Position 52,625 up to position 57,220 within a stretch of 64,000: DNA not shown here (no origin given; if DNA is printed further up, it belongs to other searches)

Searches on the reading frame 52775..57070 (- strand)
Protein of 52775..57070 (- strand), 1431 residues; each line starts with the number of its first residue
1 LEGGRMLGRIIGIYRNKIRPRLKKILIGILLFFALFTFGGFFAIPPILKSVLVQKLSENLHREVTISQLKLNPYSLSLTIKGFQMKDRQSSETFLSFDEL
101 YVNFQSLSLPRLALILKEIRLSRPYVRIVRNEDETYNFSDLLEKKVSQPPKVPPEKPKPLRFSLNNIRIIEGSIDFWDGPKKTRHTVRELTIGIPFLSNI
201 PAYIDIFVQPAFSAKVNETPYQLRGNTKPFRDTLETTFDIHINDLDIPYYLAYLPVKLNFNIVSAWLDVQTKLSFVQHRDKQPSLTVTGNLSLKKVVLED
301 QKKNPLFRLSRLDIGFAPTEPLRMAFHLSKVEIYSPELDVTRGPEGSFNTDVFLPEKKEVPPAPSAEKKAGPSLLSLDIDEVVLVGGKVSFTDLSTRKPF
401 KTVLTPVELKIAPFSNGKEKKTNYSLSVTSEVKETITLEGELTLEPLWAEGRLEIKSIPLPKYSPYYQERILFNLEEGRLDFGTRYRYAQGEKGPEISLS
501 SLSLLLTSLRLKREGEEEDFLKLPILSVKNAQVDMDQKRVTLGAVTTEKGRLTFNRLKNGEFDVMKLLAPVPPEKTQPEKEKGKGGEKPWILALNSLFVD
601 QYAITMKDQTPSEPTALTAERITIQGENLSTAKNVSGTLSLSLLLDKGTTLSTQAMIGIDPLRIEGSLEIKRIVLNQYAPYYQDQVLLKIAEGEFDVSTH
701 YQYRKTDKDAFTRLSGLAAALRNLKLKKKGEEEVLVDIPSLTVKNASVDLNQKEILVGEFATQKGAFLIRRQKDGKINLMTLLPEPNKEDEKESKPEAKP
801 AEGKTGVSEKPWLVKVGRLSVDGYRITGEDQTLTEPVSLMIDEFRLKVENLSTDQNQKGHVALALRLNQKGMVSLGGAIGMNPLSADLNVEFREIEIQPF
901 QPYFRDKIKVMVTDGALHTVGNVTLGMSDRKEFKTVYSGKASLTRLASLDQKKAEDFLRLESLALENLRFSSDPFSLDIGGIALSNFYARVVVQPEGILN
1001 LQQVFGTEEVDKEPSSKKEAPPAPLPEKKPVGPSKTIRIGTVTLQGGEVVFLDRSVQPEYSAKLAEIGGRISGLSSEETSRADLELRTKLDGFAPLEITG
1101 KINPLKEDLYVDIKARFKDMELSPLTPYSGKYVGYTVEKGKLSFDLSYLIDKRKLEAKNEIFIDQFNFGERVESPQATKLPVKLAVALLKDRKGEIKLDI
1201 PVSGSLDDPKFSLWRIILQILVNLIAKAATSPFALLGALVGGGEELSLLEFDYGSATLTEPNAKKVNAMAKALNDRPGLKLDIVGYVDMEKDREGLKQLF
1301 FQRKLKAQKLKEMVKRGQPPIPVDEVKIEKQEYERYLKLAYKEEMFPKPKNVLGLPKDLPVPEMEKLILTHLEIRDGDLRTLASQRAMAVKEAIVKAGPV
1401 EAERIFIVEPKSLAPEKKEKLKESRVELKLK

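Call 29: search_protein_families(library=pfam, proteins=[window:52775-57070:-], max_evalue=0.00001)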
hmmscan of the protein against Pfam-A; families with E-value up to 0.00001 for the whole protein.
window:52775-57070:- (1431 aa): 2 families
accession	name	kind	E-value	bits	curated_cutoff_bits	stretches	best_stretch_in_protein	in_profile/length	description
PF05359.17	DUF748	-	0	1207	50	4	804-1405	445-1037/1037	Domain of Unknown Function (DUF748)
PF05170.20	AsmA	-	1.6e-12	47.5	29.8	0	290-416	65-194/607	AsmA family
